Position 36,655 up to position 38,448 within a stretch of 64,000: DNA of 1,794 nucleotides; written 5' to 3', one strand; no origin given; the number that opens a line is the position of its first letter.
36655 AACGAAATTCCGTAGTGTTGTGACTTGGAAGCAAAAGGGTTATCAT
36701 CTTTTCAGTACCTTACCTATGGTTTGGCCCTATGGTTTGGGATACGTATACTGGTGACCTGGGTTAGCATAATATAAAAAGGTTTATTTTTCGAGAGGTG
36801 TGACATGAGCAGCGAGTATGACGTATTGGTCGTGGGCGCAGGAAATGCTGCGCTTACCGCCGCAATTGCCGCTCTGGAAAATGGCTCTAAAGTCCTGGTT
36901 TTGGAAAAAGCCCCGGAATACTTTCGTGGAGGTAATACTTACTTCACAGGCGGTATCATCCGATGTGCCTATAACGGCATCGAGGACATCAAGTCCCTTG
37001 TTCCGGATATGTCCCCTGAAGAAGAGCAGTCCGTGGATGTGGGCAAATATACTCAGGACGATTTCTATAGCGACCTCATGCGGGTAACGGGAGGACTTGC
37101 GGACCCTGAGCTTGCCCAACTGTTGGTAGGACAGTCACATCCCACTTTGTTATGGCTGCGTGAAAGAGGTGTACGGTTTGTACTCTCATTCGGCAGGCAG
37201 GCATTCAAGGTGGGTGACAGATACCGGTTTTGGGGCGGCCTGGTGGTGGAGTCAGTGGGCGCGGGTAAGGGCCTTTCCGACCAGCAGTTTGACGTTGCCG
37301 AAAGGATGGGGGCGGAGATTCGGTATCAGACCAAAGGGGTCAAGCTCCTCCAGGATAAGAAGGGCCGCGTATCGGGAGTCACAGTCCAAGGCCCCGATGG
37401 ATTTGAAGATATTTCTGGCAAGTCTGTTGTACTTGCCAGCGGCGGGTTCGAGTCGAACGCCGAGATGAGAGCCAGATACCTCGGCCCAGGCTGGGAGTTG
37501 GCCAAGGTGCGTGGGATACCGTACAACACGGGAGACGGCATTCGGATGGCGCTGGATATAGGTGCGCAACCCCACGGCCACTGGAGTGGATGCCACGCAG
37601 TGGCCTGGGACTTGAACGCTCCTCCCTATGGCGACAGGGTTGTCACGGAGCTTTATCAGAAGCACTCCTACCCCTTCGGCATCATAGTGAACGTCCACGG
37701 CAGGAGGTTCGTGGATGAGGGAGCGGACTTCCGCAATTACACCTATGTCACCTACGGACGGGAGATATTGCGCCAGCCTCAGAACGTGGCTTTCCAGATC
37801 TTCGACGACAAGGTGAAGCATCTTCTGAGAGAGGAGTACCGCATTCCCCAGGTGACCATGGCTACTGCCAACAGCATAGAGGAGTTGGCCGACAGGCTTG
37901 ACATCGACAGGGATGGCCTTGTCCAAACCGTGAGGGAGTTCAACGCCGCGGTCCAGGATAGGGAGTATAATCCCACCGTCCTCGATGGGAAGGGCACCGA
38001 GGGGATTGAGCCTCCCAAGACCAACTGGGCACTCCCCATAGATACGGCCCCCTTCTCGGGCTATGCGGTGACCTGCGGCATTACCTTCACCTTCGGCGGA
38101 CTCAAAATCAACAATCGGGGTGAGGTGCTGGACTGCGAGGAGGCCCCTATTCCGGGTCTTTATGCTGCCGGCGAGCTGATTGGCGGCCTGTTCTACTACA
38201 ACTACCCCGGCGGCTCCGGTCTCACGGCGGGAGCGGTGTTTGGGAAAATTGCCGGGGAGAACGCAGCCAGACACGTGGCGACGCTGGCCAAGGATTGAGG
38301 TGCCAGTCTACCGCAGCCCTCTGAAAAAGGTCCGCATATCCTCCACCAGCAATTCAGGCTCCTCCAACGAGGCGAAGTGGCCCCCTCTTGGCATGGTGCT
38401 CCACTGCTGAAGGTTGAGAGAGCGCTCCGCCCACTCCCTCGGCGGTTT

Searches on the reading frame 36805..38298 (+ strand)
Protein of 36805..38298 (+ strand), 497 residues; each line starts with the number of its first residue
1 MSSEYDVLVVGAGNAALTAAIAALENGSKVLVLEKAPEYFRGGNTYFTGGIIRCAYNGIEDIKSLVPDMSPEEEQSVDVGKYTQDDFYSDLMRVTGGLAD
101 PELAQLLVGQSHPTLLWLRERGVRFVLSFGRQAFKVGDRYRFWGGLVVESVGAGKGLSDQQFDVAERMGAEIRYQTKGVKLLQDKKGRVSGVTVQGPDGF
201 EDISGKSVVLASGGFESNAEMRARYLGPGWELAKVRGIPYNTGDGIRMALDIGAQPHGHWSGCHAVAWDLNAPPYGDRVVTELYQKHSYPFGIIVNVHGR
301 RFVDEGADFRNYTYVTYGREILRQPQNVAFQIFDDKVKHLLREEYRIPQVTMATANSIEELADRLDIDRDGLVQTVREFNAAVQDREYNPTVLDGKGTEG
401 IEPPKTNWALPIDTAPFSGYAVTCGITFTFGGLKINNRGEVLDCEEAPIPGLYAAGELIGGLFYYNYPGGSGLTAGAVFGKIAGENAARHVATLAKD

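Call 68: search_protein_families(library=pfam, proteins=[window:36805-38298:+], max_evalue=0.00001)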
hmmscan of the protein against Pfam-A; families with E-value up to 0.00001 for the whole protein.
window:36805-38298:+ (497 aa): 5 families
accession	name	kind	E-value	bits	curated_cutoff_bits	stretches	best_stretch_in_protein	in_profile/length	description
PF00890.30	FAD_binding_2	-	1.2e-42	147.1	20.4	1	6-471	1-411/414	FAD binding domain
PF01266.30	DAO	-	3.7e-10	40.3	27.9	1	6-215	1-205/353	FAD dependent oxidoreductase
PF03486.20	HI0933_like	-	5.1e-08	33.1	50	0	6-39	2-35/244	HI0933-like protein Rossmann domain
PF12831.13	FAD_oxidored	-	3.6e-07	30.3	27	1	6-45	1-38/416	FAD dependent oxidoreductase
PF07992.20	Pyr_redox_2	-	2.1e-06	27.8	26.1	0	5-215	1-110/291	Pyridine nucleotide-disulphide oxidoreductase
